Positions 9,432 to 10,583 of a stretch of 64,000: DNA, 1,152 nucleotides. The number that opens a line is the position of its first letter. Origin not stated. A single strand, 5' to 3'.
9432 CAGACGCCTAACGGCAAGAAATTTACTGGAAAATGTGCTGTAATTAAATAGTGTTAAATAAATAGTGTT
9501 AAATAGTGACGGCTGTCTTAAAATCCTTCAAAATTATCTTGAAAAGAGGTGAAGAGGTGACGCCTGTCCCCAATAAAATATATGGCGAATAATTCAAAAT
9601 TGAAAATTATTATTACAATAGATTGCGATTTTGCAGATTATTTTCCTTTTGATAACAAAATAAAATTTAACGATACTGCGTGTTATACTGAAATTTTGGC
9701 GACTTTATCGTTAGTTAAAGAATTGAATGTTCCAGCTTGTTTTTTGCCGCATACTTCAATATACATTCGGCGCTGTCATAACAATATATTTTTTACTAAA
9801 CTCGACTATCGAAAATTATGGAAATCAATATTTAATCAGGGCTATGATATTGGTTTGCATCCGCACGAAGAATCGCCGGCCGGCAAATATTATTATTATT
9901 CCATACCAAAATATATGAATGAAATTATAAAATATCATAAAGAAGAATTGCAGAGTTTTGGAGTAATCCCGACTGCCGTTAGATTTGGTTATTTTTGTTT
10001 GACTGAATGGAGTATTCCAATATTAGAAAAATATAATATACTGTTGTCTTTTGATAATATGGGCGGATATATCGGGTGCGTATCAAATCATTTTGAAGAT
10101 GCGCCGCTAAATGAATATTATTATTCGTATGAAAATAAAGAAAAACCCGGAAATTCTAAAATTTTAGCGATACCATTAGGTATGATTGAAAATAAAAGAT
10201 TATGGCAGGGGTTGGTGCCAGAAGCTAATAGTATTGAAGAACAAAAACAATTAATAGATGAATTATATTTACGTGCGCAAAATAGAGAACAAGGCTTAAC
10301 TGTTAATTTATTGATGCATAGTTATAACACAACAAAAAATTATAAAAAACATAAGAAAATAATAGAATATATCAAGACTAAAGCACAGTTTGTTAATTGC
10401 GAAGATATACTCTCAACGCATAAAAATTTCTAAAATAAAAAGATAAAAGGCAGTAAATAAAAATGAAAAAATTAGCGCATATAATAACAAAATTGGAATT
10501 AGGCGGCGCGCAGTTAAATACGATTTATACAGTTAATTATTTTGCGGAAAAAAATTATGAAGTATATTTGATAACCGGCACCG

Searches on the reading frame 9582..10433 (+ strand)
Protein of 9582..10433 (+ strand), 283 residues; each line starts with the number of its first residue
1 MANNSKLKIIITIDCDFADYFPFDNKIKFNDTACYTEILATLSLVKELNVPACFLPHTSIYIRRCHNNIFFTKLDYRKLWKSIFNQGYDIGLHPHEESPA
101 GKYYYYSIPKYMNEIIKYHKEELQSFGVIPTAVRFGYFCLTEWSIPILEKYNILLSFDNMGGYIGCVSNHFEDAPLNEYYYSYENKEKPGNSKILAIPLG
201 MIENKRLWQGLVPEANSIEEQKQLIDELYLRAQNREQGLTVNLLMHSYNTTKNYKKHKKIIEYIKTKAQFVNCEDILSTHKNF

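Call 11: find_encoding_contigs(protein=window:9582-10433:+, flank=10000, max_places=2)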
Protein window:9582-10433:+ (283 aa): 5 contigs read that carry it; 2 places shown.
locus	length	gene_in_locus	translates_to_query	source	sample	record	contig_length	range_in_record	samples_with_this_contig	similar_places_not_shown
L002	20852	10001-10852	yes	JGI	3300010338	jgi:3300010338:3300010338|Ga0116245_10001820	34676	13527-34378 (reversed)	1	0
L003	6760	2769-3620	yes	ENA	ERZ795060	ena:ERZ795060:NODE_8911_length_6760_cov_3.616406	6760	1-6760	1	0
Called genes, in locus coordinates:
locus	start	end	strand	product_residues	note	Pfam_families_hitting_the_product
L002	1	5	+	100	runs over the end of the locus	PF00072:Response_reg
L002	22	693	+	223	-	PF00834:Ribul_P_3_epim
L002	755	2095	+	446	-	PF00772:DnaB, PF06745:ATPase (faint), PF03796:DnaB_C, PF13481:AAA_25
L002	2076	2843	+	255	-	PF02405:MlaE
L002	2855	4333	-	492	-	PF00072:Response_reg, PF00512:HisKA, PF02518:HATPase_c, PF14501:HATPase_c_5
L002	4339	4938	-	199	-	PF00072:Response_reg, PF13560:HTH_31 (weak), PF01381:HTH_3, PF12844:HTH_19, PF13443:HTH_26 (weak)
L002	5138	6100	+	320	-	-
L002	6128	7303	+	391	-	PF00027:cNMP_binding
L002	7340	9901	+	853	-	PF05547:Peptidase_M6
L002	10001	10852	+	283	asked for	-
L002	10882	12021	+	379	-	PF13439:Glyco_transf_4, PF13477:Glyco_trans_4_2, PF13579:Glyco_trans_4_4, PF00534:Glycos_transf_1, PF13692:Glyco_trans_1_4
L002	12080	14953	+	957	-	PF00041:fn3 (faint), PF13517:FG-GAP_3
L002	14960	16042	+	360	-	PF12895:ANAPC3 (faint), PF13181:TPR_8 (faint), PF13414:TPR_11 (faint), PF13424:TPR_12 (weak), PF13432:TPR_16 (weak), PF21033:RMD1-3 (weak), PF00515:TPR_1 (weak), PF07719:TPR_2 (weak)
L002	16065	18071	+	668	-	PF00456:Transketolase_N, PF13292:DXP_synthase_N (faint), PF02779:Transket_pyr, PF22613:Transketolase_C_1, PF02780:Transketolase_C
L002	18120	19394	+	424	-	PF00072:Response_reg, PF08668:HDOD, PF01966:HD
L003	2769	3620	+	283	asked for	-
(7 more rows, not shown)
